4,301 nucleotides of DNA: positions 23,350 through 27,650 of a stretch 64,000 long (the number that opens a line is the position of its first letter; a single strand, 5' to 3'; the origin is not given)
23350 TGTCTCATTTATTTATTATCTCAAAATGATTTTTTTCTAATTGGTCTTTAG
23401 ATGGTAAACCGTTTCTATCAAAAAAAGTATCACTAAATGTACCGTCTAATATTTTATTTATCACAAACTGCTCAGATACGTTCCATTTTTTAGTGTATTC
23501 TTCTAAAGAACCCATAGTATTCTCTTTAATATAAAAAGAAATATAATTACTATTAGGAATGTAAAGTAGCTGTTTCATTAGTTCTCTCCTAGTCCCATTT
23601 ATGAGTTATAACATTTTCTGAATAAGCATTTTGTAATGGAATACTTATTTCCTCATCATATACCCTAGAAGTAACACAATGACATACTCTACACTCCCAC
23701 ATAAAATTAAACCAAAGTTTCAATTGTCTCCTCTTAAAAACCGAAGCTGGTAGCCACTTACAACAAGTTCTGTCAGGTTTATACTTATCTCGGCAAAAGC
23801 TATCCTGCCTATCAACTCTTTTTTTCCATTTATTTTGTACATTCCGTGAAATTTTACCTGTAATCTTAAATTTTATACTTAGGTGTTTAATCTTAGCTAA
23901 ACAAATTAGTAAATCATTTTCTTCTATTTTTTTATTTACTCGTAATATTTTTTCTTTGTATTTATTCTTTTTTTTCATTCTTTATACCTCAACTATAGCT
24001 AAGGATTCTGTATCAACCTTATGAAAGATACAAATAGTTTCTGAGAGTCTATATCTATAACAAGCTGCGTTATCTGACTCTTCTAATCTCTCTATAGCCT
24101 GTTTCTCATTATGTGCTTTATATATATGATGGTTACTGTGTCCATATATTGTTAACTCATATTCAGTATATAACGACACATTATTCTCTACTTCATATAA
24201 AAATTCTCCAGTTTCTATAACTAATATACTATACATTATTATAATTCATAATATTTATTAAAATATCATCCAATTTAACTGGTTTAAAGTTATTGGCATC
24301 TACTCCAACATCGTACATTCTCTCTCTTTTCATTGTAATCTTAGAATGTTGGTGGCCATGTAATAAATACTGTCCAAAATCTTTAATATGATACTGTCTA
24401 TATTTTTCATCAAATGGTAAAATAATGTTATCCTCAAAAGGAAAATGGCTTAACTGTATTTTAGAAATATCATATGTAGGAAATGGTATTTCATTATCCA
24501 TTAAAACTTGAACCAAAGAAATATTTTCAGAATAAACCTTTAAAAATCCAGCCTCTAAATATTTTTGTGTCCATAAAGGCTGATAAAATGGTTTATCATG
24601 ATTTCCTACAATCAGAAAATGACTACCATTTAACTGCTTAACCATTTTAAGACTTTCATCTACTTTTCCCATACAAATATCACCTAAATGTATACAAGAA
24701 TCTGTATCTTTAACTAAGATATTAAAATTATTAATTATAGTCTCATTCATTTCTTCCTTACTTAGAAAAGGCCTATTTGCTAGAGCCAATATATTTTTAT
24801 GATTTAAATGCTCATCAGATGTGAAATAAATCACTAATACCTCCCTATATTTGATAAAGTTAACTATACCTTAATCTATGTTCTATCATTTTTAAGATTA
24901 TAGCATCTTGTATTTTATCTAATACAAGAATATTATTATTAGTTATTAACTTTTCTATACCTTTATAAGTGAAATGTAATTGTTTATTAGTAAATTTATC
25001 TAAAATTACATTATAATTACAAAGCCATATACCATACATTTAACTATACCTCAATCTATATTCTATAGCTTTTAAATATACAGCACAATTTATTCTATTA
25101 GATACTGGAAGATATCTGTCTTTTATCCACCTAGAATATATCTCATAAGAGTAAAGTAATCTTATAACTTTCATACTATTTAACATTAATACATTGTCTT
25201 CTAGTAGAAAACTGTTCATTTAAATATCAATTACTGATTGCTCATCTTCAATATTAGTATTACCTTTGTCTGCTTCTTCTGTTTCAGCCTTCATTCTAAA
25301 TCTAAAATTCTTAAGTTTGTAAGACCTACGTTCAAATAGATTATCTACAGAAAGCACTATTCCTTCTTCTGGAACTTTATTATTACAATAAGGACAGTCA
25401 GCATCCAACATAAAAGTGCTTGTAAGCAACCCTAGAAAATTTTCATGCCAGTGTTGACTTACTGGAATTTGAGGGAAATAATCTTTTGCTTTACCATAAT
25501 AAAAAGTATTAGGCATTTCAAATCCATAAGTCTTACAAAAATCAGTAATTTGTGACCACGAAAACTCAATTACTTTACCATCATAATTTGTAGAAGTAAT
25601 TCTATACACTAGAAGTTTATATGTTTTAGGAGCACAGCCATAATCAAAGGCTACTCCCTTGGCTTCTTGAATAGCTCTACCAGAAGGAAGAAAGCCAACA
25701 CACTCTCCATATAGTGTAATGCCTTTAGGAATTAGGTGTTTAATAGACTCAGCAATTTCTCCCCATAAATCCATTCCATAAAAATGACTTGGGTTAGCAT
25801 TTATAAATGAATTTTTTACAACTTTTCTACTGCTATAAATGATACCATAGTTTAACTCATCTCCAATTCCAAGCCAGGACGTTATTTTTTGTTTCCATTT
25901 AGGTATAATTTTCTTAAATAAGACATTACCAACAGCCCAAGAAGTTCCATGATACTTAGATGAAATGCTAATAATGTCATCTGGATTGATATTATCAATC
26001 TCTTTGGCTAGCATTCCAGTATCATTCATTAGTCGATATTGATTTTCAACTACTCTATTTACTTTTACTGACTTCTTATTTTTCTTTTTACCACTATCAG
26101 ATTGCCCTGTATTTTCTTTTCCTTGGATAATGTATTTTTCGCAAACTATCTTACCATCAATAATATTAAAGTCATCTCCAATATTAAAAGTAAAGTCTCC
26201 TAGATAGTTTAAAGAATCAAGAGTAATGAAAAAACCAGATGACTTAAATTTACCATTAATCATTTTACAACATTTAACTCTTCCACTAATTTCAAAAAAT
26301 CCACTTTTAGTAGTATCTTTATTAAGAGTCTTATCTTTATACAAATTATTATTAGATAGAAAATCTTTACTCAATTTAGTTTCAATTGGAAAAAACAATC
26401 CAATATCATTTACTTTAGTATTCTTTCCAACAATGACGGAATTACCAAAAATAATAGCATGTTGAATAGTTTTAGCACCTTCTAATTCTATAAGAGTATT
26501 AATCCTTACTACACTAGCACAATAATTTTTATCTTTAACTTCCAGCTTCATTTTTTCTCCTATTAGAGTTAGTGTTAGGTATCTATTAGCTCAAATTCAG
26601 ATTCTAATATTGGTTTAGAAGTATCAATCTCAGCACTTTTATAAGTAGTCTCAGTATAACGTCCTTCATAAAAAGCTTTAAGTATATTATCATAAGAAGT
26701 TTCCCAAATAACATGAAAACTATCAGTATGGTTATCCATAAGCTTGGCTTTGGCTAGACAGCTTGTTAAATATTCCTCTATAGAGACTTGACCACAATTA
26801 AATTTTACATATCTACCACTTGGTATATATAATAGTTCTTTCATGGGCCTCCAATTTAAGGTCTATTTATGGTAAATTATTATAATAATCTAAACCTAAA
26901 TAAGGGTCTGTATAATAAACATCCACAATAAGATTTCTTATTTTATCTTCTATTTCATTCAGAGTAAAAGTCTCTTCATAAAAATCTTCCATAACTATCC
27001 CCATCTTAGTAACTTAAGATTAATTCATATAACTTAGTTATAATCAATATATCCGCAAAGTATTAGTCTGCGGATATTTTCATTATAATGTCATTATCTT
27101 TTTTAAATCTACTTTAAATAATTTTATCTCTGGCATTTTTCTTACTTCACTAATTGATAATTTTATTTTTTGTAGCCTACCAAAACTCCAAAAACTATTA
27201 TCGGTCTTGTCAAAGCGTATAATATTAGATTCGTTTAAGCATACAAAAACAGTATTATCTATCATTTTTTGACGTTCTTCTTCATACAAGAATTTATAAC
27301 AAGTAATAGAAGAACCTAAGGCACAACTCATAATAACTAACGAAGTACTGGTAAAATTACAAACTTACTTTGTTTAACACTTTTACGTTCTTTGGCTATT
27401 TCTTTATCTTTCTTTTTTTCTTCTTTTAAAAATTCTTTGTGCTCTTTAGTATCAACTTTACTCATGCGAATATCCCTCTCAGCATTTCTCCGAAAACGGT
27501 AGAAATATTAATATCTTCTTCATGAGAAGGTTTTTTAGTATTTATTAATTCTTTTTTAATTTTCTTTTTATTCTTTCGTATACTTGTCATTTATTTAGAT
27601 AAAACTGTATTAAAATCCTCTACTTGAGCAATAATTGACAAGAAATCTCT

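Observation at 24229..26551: Adjacent metallophosphoesterase and Rnl2-type RNA ligase: putative RNA end-healing/sealing module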

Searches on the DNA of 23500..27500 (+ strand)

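Call 9: search_dna_similar(query=window:23500-27500:+, collection=phages, mode=distant, max_rows=20)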
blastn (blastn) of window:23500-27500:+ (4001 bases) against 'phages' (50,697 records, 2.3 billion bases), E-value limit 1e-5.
No match.

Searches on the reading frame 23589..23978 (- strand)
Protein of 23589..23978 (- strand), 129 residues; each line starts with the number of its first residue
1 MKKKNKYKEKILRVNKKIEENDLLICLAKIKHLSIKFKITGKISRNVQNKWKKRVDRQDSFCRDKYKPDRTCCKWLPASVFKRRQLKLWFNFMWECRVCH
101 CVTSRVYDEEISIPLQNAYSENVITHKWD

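Call 4: search_protein_families(library=pfam, proteins=[window:23589-23978:-], max_evalue=0.1)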
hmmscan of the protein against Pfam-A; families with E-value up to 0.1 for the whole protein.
window:23589-23978:- (129 aa): 1 family
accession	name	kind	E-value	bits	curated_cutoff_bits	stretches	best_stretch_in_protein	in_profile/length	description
PF23765.1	Matrix_Paramyxo_C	-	0.003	17.7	27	1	3-49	60-104/159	Paramyxoviridae matrix protein C-terminal domain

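Call 5: search_protein_families(library=phrogs, proteins=[window:23589-23978:-], max_evalue=0.01)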
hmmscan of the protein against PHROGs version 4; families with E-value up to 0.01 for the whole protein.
window:23589-23978:- (129 aa): 0 families

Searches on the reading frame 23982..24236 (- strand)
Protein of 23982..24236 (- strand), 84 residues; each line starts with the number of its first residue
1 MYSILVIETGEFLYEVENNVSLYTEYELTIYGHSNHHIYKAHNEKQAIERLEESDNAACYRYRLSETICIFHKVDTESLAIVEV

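Call 4: search_protein_families(library=pfam, proteins=[window:23982-24236:-], max_evalue=0.1)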
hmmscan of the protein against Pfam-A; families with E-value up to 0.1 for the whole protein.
window:23982-24236:- (84 aa): 0 families

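Call 5: search_protein_families(library=phrogs, proteins=[window:23982-24236:-], max_evalue=0.01)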
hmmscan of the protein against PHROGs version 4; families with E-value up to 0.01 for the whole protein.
window:23982-24236:- (84 aa): 0 families
